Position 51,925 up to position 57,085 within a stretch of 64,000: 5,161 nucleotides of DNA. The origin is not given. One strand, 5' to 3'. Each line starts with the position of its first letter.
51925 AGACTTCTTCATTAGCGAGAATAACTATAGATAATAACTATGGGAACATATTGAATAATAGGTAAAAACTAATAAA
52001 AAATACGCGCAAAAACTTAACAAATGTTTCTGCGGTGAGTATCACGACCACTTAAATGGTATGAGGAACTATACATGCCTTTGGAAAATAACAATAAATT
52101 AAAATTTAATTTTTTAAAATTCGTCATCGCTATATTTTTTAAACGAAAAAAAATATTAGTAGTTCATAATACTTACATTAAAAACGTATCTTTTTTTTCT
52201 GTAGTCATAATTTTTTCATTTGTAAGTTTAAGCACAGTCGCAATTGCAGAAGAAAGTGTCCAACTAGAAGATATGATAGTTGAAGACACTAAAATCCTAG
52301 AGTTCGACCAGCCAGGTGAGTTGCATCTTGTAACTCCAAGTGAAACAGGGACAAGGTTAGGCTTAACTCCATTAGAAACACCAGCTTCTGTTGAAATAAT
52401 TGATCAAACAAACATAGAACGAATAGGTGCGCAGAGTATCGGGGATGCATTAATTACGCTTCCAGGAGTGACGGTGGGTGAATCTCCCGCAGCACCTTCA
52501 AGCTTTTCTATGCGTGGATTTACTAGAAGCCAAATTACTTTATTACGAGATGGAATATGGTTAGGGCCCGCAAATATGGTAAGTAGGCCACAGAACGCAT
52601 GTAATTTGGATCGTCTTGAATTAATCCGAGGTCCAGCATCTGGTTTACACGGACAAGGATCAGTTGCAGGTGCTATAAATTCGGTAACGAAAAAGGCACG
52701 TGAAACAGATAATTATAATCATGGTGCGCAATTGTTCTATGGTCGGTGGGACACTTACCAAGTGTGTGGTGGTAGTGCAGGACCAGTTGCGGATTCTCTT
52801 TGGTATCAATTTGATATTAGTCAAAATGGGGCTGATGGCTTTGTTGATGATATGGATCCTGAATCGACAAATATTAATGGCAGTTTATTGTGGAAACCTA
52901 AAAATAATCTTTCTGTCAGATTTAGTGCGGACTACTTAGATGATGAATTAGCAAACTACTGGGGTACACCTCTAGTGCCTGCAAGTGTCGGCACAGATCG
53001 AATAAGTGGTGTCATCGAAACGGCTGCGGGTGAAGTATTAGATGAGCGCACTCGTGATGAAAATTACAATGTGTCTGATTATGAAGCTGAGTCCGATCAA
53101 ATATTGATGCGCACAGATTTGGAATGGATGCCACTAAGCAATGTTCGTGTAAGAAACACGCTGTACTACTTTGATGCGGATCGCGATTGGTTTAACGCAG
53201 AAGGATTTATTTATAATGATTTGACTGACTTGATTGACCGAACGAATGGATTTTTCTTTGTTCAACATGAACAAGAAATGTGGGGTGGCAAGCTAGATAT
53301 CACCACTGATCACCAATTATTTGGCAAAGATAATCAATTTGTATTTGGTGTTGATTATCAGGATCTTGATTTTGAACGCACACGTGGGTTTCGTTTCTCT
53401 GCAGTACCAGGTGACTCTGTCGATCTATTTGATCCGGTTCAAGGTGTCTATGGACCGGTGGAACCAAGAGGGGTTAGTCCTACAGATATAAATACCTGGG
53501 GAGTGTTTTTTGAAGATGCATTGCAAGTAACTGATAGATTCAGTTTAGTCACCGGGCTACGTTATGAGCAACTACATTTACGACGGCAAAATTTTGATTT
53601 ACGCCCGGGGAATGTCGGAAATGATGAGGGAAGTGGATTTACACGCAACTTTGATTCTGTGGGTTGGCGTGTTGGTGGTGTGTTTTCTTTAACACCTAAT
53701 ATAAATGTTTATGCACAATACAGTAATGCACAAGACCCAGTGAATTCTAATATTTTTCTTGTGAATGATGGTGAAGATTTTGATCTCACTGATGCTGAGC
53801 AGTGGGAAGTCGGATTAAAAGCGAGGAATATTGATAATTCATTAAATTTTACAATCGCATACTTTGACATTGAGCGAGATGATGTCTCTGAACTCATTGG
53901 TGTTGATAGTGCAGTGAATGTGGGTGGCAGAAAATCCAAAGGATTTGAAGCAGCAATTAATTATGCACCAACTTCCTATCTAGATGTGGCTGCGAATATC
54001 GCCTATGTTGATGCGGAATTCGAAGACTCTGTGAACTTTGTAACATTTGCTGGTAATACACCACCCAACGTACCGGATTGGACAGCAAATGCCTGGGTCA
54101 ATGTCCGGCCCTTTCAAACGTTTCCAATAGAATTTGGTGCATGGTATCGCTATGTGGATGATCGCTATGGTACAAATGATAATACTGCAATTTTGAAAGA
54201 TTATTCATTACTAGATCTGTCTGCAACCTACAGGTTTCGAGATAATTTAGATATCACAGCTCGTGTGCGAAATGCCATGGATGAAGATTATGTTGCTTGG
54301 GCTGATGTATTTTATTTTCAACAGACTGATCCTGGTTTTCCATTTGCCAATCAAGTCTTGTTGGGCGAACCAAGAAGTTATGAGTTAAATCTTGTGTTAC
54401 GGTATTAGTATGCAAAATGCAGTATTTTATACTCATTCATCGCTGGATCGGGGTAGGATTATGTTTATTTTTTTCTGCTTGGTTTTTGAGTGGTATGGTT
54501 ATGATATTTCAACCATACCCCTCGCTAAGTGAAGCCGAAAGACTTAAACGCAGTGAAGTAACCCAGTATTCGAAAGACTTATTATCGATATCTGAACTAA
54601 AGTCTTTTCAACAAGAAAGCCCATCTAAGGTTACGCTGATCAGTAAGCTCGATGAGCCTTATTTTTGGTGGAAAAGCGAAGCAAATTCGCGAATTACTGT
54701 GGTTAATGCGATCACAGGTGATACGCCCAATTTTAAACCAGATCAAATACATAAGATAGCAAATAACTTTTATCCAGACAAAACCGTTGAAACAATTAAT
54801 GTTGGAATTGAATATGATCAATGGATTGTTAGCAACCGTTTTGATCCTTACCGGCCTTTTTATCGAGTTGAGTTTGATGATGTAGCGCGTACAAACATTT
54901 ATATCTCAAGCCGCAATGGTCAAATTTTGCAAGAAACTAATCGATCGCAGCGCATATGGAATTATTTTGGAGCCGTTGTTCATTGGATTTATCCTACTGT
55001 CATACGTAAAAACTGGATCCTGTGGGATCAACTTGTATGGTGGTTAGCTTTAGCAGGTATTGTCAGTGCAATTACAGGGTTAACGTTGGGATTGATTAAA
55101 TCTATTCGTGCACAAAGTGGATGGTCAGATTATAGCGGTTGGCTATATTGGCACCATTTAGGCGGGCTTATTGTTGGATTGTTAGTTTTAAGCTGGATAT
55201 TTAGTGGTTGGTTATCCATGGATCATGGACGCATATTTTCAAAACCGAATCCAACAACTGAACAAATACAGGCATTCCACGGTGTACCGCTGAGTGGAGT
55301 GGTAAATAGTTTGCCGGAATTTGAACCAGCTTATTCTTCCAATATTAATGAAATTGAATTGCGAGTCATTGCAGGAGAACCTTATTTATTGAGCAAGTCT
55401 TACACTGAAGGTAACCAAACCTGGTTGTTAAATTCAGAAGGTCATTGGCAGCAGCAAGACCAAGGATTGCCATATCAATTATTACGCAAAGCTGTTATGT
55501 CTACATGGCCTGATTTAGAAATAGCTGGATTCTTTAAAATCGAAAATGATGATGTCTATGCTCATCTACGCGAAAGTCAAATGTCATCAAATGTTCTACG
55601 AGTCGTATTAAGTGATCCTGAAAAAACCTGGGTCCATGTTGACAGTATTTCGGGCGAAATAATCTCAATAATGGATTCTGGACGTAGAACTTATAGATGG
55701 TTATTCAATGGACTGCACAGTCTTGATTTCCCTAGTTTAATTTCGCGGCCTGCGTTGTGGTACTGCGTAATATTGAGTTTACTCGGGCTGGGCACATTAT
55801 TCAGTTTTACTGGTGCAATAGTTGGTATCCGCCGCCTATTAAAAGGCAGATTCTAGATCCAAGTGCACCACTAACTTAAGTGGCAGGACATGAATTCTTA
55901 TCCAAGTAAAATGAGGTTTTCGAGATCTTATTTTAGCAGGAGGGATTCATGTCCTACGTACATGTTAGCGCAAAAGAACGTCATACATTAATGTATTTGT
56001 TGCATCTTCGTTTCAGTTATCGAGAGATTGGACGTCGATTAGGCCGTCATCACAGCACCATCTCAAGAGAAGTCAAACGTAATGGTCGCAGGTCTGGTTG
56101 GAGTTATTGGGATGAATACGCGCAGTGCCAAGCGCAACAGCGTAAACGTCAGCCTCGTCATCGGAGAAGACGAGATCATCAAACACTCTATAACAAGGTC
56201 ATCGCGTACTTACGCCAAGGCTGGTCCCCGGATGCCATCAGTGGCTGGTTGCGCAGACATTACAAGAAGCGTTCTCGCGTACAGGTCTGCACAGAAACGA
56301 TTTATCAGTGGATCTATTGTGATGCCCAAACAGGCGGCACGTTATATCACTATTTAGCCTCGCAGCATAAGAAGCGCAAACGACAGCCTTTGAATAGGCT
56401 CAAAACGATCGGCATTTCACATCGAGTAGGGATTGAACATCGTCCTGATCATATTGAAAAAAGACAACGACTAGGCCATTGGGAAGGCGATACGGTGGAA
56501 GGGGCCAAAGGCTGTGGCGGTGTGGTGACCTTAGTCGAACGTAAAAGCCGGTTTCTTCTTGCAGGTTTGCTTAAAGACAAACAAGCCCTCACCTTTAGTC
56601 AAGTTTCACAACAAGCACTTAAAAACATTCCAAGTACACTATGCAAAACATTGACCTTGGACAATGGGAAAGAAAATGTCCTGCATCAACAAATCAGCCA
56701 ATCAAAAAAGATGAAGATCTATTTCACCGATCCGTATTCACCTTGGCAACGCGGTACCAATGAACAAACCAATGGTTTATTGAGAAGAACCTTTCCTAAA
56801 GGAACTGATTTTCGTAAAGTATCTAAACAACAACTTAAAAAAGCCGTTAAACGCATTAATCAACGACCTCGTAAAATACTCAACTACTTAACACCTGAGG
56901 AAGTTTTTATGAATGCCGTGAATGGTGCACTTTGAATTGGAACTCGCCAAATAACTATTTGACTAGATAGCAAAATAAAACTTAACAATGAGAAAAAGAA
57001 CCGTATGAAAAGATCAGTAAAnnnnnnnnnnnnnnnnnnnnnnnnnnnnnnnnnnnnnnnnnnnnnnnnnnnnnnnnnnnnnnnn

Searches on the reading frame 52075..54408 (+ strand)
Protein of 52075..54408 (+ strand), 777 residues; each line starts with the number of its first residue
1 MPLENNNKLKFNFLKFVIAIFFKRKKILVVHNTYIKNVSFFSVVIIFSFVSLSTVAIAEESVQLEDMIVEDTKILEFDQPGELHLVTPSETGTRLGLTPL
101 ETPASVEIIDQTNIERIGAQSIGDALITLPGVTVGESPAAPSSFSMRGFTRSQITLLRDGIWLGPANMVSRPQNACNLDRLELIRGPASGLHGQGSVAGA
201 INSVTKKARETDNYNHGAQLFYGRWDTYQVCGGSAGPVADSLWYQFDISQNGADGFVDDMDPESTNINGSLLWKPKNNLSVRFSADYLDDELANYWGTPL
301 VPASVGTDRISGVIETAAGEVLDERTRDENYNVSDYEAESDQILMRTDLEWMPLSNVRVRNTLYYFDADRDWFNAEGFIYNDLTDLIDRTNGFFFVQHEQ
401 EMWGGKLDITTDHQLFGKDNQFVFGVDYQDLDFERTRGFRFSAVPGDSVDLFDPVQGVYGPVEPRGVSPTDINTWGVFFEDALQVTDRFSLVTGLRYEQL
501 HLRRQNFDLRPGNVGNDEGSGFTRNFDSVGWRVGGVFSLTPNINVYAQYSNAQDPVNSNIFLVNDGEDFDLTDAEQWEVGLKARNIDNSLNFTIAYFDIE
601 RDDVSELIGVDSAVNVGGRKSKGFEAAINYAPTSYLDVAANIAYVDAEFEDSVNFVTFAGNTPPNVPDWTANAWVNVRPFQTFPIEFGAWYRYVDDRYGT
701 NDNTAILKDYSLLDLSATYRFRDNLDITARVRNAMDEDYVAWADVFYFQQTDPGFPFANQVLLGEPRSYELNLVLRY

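Call 25: search_protein_families(library=pfam, proteins=[window:52075-54408:+], max_evalue=0.001)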
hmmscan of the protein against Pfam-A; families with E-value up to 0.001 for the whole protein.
window:52075-54408:+ (777 aa): 2 families
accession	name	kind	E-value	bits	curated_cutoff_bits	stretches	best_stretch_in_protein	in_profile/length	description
PF00593.30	TonB_dep_Rec_b-barrel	-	8.7e-48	164.7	27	1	282-733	16-435/436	TonB dependent receptor-like, beta-barrel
PF07715.20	Plug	-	8.5e-18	65.3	23.9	1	100-200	3-107/107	TonB-dependent Receptor Plug Domain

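Call 40: search_protein_families(library=ncbifam, proteins=[window:52075-54408:+], max_evalue=0.001)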
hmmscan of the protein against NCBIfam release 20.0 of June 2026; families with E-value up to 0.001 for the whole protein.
window:52075-54408:+ (777 aa): 28 families (the best 25 are shown)
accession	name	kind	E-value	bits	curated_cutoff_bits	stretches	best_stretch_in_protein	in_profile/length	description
TIGR01783.1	TonB-siderophor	subfamily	7.6e-69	233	223.5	1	101-773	1-645/649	TonB-dependent siderophore receptor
NF010650.0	PRK14049.1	equivalog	5.1e-33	114.2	904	1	53-721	34-681/729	ferrioxamine B receptor precursor protein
TIGR01786.1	TonB-hemlactrns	subfamily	1.1e-32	113.3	323.75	3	101-209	20-137/719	TonB-dependent hemoglobin/transferrin/lactoferrin family receptor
NF007465.0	PRK10044.1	equivalog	3.3e-30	104.9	803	1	41-741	16-702/726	ferrichrome porin FhuA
NF007349.0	PRK09840.1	equivalog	4.3e-28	97.8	686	2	448-742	419-736/760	catecholate siderophore receptor Fiu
TIGR01785.1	TonB-hemin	subfamily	5.8e-28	97.7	316.85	2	101-209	17-132/677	TonB-dependent heme/hemoglobin receptor family protein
NF047944.1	FoxamRcptFoxA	equivalog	3.1e-27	95.2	1300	1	90-743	42-675/697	ferrioxamine B receptor FoxA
NF010651.0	PRK14050.1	equivalog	5.3e-23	81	884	2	414-741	394-706/730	TonB-dependent siderophore receptor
TIGR01779.1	TonB-B12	equivalog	7.4e-22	77.6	599.7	2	91-256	34-202/614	TonB-dependent vitamin B12 receptor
NF049960.1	siderphRecptFauA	equivalog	3.6e-21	75.3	900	1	52-228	27-202/727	TonB-dependent alcaligin siderophore receptor FauA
NF010010.0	PRK13483.1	equivalog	5e-20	71.1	927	2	101-210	49-167/660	ligand-gated channel protein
NF007926.1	PRK10641.1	equivalog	1.3e-18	66.9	836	2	104-217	46-165/617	TonB-dependent vitamin B12 receptor BtuB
NF007447.0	PRK10003.1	equivalog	2.6e-18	65.7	666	2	35-230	15-207/727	ferric-rhodotorulic acid/ferric-coprogen receptor FhuE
NF010038.0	PRK13513.1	equivalog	3.5e-17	62.2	942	2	101-211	51-170/659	ligand-gated channel protein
NF049946.1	TonB_dep_CU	exception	5.1e-15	54.8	700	2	477-740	399-662/683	TonB-dependent receptor, CU motif-type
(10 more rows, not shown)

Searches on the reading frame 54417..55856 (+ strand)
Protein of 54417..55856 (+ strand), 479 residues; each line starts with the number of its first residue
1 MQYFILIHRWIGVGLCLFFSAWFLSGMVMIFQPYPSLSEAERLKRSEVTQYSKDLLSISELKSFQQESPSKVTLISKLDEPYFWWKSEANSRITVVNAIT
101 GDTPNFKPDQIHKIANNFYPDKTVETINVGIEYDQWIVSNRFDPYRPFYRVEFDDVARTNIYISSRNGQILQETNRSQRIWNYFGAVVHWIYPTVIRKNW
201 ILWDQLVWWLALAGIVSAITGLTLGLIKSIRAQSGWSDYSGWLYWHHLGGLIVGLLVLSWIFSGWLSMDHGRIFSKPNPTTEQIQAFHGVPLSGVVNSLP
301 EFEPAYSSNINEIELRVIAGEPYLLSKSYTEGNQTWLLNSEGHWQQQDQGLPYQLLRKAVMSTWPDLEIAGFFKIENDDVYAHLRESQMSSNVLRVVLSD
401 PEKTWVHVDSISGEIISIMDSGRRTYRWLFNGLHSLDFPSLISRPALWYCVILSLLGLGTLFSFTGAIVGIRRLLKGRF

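Call 25: search_protein_families(library=pfam, proteins=[window:54417-55856:+], max_evalue=0.001)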
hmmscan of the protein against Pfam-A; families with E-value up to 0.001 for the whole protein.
window:54417-55856:+ (479 aa): 2 families
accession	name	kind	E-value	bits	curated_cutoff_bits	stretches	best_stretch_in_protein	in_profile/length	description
PF03929.21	PepSY_TM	-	1e-10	42.4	28.8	1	7-460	3-281/295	PepSY-associated TM region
PF03413.25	PepSY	-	8.4e-05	23.2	24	0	108-171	4-57/60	Peptidase propeptide and YPEB domain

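Call 40: search_protein_families(library=ncbifam, proteins=[window:54417-55856:+], max_evalue=0.001)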
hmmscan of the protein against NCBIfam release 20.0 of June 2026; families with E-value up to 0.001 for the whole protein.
window:54417-55856:+ (479 aa): 0 families

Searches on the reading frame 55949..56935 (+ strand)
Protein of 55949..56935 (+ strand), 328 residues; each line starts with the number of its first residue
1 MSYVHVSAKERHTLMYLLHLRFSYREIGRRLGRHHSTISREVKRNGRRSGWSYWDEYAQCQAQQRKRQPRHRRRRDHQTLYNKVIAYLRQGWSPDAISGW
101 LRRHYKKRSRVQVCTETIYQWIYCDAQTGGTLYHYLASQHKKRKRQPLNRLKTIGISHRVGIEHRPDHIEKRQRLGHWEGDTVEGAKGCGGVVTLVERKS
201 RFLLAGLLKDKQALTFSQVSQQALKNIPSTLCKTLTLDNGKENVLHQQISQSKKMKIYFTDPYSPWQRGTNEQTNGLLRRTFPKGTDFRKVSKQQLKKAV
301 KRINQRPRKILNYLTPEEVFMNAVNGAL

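Call 25: search_protein_families(library=pfam, proteins=[window:55949-56935:+], max_evalue=0.001)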
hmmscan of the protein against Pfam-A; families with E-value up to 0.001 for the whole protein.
window:55949-56935:+ (328 aa): 5 families
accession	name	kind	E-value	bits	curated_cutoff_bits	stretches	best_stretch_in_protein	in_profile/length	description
PF13936.12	HTH_38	-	3.4e-13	49.5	27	1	2-45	1-44/44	Helix-turn-helix domain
PF00665.32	rve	-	3.2e-08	34.2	32.6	1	173-265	3-102/102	Integrase core domain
PF13384.12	HTH_23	-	8.2e-07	29.1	24.6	1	7-46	3-44/50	Homeodomain-like domain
PF13683.12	rve_3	-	2.7e-06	27.5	26.5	1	254-316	2-67/67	Integrase core domain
PF08299.17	Bac_DnaA_C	-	5.5e-06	26.8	31.5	1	8-43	29-67/69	Bacterial dnaA protein helix-turn-helix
